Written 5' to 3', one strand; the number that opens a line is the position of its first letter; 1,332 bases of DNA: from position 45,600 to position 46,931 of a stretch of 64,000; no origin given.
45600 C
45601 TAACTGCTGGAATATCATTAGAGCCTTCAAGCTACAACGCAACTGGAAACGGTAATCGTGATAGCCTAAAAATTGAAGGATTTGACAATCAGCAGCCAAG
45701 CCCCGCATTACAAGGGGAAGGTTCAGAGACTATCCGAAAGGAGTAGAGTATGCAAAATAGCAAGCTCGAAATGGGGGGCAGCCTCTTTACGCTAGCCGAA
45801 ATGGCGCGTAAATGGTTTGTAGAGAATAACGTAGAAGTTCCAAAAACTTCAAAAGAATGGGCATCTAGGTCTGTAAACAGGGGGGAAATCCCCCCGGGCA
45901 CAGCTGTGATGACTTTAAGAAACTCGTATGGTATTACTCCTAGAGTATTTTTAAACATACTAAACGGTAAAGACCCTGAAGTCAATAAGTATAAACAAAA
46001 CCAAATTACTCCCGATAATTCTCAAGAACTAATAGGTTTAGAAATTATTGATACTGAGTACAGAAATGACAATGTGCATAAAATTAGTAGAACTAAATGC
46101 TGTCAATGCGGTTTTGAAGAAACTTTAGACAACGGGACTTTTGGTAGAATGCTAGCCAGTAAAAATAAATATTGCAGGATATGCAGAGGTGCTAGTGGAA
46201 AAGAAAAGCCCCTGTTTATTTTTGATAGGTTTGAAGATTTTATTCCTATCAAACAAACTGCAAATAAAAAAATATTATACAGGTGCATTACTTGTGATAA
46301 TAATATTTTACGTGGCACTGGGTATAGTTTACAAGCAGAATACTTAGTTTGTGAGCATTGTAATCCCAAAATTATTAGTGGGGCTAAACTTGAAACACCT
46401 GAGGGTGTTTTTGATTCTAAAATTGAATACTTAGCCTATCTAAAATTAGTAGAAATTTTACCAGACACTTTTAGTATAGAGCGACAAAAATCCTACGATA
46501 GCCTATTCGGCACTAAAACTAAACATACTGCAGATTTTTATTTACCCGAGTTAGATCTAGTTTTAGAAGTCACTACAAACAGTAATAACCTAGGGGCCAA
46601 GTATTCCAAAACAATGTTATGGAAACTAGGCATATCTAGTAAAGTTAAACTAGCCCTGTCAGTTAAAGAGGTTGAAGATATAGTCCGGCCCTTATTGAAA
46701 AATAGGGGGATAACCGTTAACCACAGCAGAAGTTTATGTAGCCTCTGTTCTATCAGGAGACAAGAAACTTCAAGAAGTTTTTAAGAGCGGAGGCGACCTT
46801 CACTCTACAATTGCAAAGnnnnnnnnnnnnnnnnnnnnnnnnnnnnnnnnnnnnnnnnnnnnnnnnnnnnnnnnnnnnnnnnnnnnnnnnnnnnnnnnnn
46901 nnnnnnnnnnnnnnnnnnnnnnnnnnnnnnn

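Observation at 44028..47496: Family-A DNA polymerase interrupted exactly at motif A by a 1.18-kb insert; simple excision does not restore the expected SQIELRI residues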

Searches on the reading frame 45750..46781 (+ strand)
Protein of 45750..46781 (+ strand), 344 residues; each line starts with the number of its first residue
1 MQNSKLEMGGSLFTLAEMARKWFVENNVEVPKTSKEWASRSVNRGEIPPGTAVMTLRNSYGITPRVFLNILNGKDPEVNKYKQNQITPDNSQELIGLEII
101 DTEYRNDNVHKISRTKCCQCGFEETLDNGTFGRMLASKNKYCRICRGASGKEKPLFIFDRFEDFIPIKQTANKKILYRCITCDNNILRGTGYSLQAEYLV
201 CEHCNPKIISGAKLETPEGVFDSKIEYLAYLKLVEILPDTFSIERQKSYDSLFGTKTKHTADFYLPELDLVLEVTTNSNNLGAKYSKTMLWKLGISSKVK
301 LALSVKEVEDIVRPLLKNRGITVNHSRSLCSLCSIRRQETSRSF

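Call 4: search_protein_families(library=pfam, proteins=[window:45750-46781:+], max_evalue=0.1)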
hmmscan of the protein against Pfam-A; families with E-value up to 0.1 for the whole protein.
window:45750-46781:+ (344 aa): 1 family
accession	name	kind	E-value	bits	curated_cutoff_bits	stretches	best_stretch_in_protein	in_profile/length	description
PF02207.25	zf-UBR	-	0.097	13.2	25.2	0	171-205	7-31/69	Putative zinc finger in N-recognin (UBR box)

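Call 10: find_homologous_proteins(query=window:45750-46781:+, max_evalue=0.001)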
Query window:45750-46781:+ (344 aa): 61 proteins with E <= 0.001 among 1243 candidates.
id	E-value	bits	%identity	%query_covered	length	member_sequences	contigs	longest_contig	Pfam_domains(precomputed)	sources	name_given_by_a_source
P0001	2.6e-226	768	98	100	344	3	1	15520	-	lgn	-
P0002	7.0e-125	435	61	96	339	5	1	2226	-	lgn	-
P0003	1.2e-117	411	56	100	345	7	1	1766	-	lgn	-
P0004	4.0e-114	400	55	97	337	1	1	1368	-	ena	-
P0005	5.1e-106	373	54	94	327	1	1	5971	-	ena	-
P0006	8.5e-88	313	51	90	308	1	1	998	-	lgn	-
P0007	4.5e-87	311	50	94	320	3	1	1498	-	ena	-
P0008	6.5e-87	310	51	92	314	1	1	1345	-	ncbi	-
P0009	4.3e-86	307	48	96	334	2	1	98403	-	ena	-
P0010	5.3e-84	301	48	95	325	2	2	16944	-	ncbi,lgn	-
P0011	6.4e-84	300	47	99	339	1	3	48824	-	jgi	jgi:hypothetical protein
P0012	3.4e-83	298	49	93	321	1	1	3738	-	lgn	-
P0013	5.8e-82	294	46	95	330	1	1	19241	-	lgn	-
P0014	8.2e-82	293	48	94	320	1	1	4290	-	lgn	-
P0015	1.3e-81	293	47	98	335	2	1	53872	-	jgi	-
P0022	3.1e-80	288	44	98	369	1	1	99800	-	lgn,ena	-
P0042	3.2e-72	262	44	94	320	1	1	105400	-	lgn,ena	-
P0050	4.4e-68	248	44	89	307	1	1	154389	-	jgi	jgi:hypothetical protein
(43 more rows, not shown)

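Call 12: search_protein_families(library=phrogs, proteins=[window:45750-46781:+], max_evalue=1)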
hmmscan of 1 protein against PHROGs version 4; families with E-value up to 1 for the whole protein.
window:45750-46781:+ (344 aa): 5 families
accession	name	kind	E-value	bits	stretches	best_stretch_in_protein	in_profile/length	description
phrog_9084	-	DNA, RNA and nucleotide metabolism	0.14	13.2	1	241-275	76-109/187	homing endonuclease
phrog_6610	-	unknown function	0.15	13.2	1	39-90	31-84/122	-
phrog_26059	-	unknown function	0.18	13.2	1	174-221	56-100/135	-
phrog_3941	-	unknown function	0.26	12.7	1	107-135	20-48/86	-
phrog_10625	-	unknown function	0.87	10.9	1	174-204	19-49/59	-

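Call 13: search_protein_families(library=ncbifam, proteins=[window:45750-46781:+], max_evalue=1)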
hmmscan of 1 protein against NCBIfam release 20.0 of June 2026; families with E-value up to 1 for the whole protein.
window:45750-46781:+ (344 aa): 1 family
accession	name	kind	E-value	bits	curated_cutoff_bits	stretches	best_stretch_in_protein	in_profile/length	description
TIGR03830.1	CxxCG_CxxCG_HTH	subfamily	0.024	14.4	61.8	1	50-93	67-110/127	type II TA system antitoxin MqsA family protein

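Call 14: find_encoding_contigs(protein=P0001, flank=8000, max_places=3)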
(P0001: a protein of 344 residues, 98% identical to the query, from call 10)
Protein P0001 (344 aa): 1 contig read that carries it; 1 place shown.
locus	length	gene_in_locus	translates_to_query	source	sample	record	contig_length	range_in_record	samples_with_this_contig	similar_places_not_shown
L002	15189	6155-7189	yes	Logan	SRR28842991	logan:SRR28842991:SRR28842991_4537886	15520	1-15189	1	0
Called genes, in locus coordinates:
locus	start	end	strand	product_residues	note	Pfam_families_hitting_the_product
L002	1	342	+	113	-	?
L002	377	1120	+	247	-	PF00533:BRCT, PF12738:PTCB-BRCT (weak)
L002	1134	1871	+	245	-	PF24410:wHTH-HSP90_Na-assoc (weak), PF08281:Sigma70_r4_2 (faint)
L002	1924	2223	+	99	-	-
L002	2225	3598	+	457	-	PF03796:DnaB_C, PF06745:ATPase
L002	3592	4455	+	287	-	PF01751:Toprim (weak), PF13155:Toprim_2, PF13362:Toprim_3, PF13662:Toprim_4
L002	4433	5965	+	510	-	PF01612:DNA_pol_A_exo1, PF00476:DNA_pol_A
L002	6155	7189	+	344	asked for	-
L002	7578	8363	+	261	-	PF14528:LAGLIDADG_3 (faint)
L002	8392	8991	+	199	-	PF00476:DNA_pol_A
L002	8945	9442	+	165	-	-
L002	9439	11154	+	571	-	PF04851:ResIII, PF07591:PT-HINT, PF14890:Intein_splicing, PF00271:Helicase_C (weak)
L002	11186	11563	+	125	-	-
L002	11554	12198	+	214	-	-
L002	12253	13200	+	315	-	PF00149:Metallophos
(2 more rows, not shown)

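Call 18: find_encoding_contigs(protein=P0009, flank=4000, max_places=2)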
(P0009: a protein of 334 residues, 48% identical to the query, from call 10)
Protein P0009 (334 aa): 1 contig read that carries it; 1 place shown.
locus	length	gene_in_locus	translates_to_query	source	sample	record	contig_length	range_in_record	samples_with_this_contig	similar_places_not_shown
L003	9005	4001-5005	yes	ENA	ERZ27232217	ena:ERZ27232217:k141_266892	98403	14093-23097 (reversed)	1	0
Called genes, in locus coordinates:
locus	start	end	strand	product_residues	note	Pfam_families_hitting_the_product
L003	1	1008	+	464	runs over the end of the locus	PF03796:DnaB_C, PF06745:ATPase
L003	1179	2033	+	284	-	PF01807:Zn_ribbon_DnaG (faint), PF08275:DNAG_N (weak), PF13662:Toprim_4, PF13155:Toprim_2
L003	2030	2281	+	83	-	-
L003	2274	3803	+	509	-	PF01612:DNA_pol_A_exo1, PF00476:DNA_pol_A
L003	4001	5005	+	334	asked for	-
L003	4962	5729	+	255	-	PF00476:DNA_pol_A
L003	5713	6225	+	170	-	-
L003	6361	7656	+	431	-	PF00270:DEAD, PF04851:ResIII, PF00271:Helicase_C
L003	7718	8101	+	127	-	-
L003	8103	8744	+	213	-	-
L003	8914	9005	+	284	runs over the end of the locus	PF00149:Metallophos (weak)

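Call 19: find_encoding_contigs(protein=P0022, flank=4000, max_places=2)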
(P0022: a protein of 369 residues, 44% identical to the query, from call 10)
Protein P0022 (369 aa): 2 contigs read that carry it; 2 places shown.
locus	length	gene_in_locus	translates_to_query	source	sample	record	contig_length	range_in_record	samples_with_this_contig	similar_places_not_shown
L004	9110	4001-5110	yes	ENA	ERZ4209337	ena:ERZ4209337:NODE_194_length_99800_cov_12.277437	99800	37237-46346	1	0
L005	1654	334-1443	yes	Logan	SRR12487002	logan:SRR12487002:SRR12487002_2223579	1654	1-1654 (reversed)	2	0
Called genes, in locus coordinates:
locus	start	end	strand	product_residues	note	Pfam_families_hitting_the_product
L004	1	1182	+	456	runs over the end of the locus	PF03796:DnaB_C, PF06745:ATPase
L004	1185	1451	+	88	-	-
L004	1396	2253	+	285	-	PF01807:Zn_ribbon_DnaG (weak), PF08275:DNAG_N, PF01751:Toprim (weak), PF13362:Toprim_3 (weak), PF13662:Toprim_4, PF13155:Toprim_2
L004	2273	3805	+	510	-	PF01612:DNA_pol_A_exo1, PF00476:DNA_pol_A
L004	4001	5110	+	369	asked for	-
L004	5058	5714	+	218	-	PF00476:DNA_pol_A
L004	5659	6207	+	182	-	-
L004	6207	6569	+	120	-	-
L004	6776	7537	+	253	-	PF14528:LAGLIDADG_3 (faint)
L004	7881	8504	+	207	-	PF00271:Helicase_C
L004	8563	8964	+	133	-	-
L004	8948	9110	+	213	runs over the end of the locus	-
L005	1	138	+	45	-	?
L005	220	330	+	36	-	-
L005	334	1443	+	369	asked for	-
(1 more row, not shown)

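Call 20: find_encoding_contigs(protein=P0050, flank=4000, max_places=2)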
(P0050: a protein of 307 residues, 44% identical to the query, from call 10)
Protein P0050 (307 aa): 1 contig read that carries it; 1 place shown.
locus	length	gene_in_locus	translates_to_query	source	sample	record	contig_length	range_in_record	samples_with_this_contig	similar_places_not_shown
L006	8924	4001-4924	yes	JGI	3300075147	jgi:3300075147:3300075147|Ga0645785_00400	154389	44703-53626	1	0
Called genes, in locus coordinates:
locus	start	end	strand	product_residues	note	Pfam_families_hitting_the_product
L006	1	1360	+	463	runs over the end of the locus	PF03796:DnaB_C, PF06745:ATPase (weak)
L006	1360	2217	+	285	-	PF01807:Zn_ribbon_DnaG (weak), PF13362:Toprim_3 (weak), PF13662:Toprim_4, PF13155:Toprim_2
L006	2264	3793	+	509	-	PF01612:DNA_pol_A_exo1, PF00476:DNA_pol_A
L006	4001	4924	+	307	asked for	-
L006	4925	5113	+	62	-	PF00476:DNA_pol_A (weak)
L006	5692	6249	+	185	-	PF00476:DNA_pol_A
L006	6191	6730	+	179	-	-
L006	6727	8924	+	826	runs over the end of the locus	PF14890:Intein_splicing, PF14528:LAGLIDADG_3, PF00270:DEAD (weak), PF04851:ResIII, PF00271:Helicase_C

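Call 21: find_encoding_contigs(protein=P0042, flank=4000, max_places=2)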
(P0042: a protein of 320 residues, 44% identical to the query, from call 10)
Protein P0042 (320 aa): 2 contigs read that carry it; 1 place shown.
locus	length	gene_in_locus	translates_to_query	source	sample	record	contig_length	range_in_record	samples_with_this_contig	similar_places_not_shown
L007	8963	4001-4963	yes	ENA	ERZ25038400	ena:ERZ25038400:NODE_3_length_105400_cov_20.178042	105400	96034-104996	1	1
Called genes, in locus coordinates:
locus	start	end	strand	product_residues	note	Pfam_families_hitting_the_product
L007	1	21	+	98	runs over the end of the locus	-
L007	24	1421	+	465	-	PF03796:DnaB_C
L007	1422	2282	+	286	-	PF01807:Zn_ribbon_DnaG, PF08275:DNAG_N (weak), PF01751:Toprim (weak), PF13155:Toprim_2, PF13362:Toprim_3, PF13662:Toprim_4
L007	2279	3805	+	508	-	PF01612:DNA_pol_A_exo1, PF00476:DNA_pol_A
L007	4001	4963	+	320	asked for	-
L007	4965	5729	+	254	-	PF00476:DNA_pol_A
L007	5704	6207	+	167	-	-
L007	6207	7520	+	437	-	PF00270:DEAD, PF04851:ResIII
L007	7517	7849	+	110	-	-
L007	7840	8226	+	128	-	-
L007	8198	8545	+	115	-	-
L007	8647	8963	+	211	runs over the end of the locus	-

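Call 26: find_related_loci(query=A1, collection=viral_contigs, flank=3000)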
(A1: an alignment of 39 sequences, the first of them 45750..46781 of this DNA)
Query A1 (344 aa) in viral_contigs; peptide patterns used: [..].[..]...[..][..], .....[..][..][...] (x = any residue, [..] = any of these).
286 stretches matched a pattern; 4 encode a relative of the query (tblastn E <= 1e-3); 4 distinct loci.
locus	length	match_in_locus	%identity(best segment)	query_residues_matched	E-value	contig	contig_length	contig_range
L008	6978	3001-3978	46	1-326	5e-85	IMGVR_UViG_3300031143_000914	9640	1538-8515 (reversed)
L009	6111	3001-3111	59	306-342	1e-7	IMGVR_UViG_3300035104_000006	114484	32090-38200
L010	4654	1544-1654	59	306-342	1e-7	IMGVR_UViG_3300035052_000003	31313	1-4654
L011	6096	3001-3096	56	299-330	6e-6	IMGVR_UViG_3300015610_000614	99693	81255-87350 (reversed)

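Call 30: predict_structure(alignment_id=A1)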
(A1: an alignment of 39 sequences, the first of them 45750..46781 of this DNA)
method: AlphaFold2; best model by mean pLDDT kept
length: 344 residues; sequences in the alignment: 39
mean_pLDDT: 85.6   pTM: 0.56
mean pLDDT of the five models: 85.6, 85.6, 84.5, 83.9, 83.5
residues with pLDDT >= 90: 214; 70-90: 80; 50-70: 21; < 50: 29
segments of 3 or more residues with pLDDT < 50: 1-9, 326-344
pLDDT, mean of each block of 10 residues (from residue 1): 44 88 95 93 94 87 87 69 75 96 84 95 93 92 90 92 96 95 95 88 73 81 92 95 97 96 97 85 86 97 94 92 55 38 42
secondary structure, 60 per line:
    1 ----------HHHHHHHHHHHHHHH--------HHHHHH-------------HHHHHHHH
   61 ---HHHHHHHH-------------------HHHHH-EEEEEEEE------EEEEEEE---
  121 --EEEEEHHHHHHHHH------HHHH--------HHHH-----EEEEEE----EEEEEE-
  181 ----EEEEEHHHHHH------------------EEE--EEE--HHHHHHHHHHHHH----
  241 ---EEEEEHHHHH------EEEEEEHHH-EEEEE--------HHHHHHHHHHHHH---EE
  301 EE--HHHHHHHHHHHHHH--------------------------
elements in order: H11-25 H34-39 H53-60 H64-71 H91-95 E97-104 E111-117 E123-127 H128-136 H143-146 H155-158 E164-169 E174-179 E185-189 H190-195 E214-216 E219-221 H224-236 E244-248 H249-253 E260-265 E270-274 H283-295 E299-302 H305-318

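Call 35: fold_search(model_id=the predicted structure, library=pdb)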
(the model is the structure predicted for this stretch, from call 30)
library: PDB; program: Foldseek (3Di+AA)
matches with E <= 10: 1116; with E <= 0.001: 0
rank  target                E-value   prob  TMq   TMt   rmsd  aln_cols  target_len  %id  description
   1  4oq2                  2.8e-02  0.97  0.18  0.20   9.1       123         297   15  5hmC specific restriction endonuclease PvuRTs1I (released 2014-03-12)
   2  6rk3_MODEL_1_A        7.5e-02  0.41  0.08  0.15  12.6       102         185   11  Solution structure of the ribosome Elongation Factor P (EF-P) from Staphylococcus aureus (released 2020-03-11)
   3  4oky                  1.4e-01  0.66  0.17  0.20   8.2       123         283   17  Crystal structure of PvuRts1I, a 5-hydroxymethylcytosine DNA restriction endonuclease (released 2014-09-10)
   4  6rji                  1.6e-01  0.41  0.08  0.16  13.2       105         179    7  X-ray structure of the elongation factor P of S. aureus (released 2020-04-01)
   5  6e49_C                2.2e-01  0.08  0.08  0.10  12.3       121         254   12  Pif1 peptide bound to PCNA trimer (released 2018-08-22)
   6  9gex_A                2.3e-01  0.99  0.09  0.20   1.1        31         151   19  Escherichia coli NrdR with unocuppied outer nucleotide-binding site (released 2026-02-18)
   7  7jvl_C                2.3e-01  0.07  0.09  0.07  23.2       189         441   12  Structure of the M101A variant of the SidA ornithine hydroxylase complexed with NADP and the FAD in the "out" conforma (released 2020-12-02)
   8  4v6a_AV               2.7e-01  0.18  0.08  0.15  12.5       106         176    8  Structure of EF-P bound to the 70S ribosome. (released 2014-07-09)
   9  7jvk_A                2.9e-01  0.06  0.09  0.07  23.8       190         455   12  Structure of the M101A variant of the SidA ornithine hydroxylase with the FAD in the "out" conformation (released 2020-12-02)
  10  9fvr_A                3.3e-01  0.15  0.10  0.19  17.3       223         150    9  Transcription repressor NrdR from E. coli, ATP/dATP-bound state, SeMet protein (released 2025-03-19)
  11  3ifv_A                3.3e-01  0.06  0.07  0.10  15.1       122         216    7  Crystal structure of the Haloferax volcanii proliferating cell nuclear antigen (released 2009-09-01)
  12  9gex_D                3.5e-01  0.98  0.09  0.20   1.1        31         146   19  Escherichia coli NrdR with unocuppied outer nucleotide-binding site (released 2026-02-18)
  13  1ueb_A                3.7e-01  0.18  0.08  0.14  12.4       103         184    8  Crystal structure of translation elongation factor P from Thermus thermophilus HB8 (released 2004-05-25)
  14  7jvl_A                3.7e-01  0.06  0.08  0.07  23.0       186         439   13  Structure of the M101A variant of the SidA ornithine hydroxylase complexed with NADP and the FAD in the "out" conforma (released 2020-12-02)
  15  2zvw_A                3.7e-01  0.05  0.08  0.09  13.2       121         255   10  Crystal structure of Proliferating cell nuclear antigen 2 and Short peptide from human P21 (released 2009-06-02)
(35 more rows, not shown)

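Call 37: search_solved_structures(query=A1, max_evalue=10, show_alignments=2)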
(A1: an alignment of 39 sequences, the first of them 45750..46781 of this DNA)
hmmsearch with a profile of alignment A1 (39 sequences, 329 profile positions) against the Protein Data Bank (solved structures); distinct sequences matched with E-value up to 10: 5.
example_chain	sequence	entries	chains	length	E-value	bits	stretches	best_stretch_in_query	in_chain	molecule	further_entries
6ds6_A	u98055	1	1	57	0.012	17.9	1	165-211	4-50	Histone H3 peptide-Histone acetyltransferase p300 Chimeric protein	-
2n1a_B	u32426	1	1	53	0.074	15.3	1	169-210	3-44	CREB-binding protein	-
1tot_A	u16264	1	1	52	0.13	14.5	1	169-210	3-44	CREB-binding protein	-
7aor_at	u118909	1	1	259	0.55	12.5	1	71-119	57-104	mS66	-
9o17_AZ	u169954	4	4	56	3.4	9.9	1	165-200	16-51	Putative zinc finger domain-containing protein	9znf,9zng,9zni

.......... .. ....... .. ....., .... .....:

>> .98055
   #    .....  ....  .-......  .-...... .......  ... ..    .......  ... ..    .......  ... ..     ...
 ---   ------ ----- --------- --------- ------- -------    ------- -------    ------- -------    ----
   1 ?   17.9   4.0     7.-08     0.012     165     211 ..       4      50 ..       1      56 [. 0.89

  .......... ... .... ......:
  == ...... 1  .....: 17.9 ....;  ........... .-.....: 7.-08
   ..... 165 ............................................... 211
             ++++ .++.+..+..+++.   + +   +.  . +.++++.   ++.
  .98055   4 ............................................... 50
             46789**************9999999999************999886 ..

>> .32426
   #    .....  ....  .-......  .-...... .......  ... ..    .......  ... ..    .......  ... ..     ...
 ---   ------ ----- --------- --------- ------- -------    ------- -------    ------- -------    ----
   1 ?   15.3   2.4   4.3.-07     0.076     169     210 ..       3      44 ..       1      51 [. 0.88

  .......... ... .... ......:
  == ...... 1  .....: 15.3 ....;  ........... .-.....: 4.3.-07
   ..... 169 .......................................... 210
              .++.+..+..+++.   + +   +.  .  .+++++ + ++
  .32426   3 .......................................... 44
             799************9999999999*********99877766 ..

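Call 51: search_protein_families(library=pfam, alignment_id=A1, max_evalue=1)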
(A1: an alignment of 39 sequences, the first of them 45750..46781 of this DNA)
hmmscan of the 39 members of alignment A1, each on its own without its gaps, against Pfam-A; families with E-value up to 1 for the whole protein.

A. member 1, window:45750-46781:+ (344 aa): 1 family
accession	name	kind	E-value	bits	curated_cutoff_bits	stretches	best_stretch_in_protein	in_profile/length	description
PF02207.25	zf-UBR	-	0.097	13.2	25.2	1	171-205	7-31/69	Putative zinc finger in N-recognin (UBR box)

B. families by the number of members that match (of 39 scanned): 55 families (the first 25 are shown)
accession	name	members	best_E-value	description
PF21817.3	CapR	14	0.00093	CapR homology domain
PF09723.15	Zn_ribbon_8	12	0.026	Zinc ribbon domain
PF02207.25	zf-UBR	10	0.011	Putative zinc finger in N-recognin (UBR box)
PF00569.23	ZZ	7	0.021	Zinc finger, ZZ type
PF23499.1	YnfU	6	0.032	YnfU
PF05129.18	Zn_ribbon_Elf1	5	0.014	Transcription elongation factor Elf1 like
PF18804.6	CxC3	4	0.021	CxC3 like cysteine cluster associated with KDZ transposases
PF14522.11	Cytochrome_C7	4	0.07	Cytochrome c7 and related cytochrome c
PF14537.11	Cytochrom_c3_2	3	0.046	Cytochrome c3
PF17207.9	MCM_OB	2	0.0045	MCM OB domain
PF25206.1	DUF7836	2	0.0063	Domain of unknown function (DUF7836)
PF00412.28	LIM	2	0.012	LIM domain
PF19746.4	DUF6233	2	0.034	Family of unknown function (DUF6233)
PF05207.18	Zn_ribbon_CSL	2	0.05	CSL zinc finger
PF10080.14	FtrD-like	2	0.059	Membrane iron-sulfur containing protein FtrD-like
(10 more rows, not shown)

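Call 52: search_dna_similar(query=window:45750-46781:+, collection=phages, mode=protein, max_evalue=0.01, max_rows=20)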
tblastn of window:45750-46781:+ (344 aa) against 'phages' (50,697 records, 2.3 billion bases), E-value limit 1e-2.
No match.
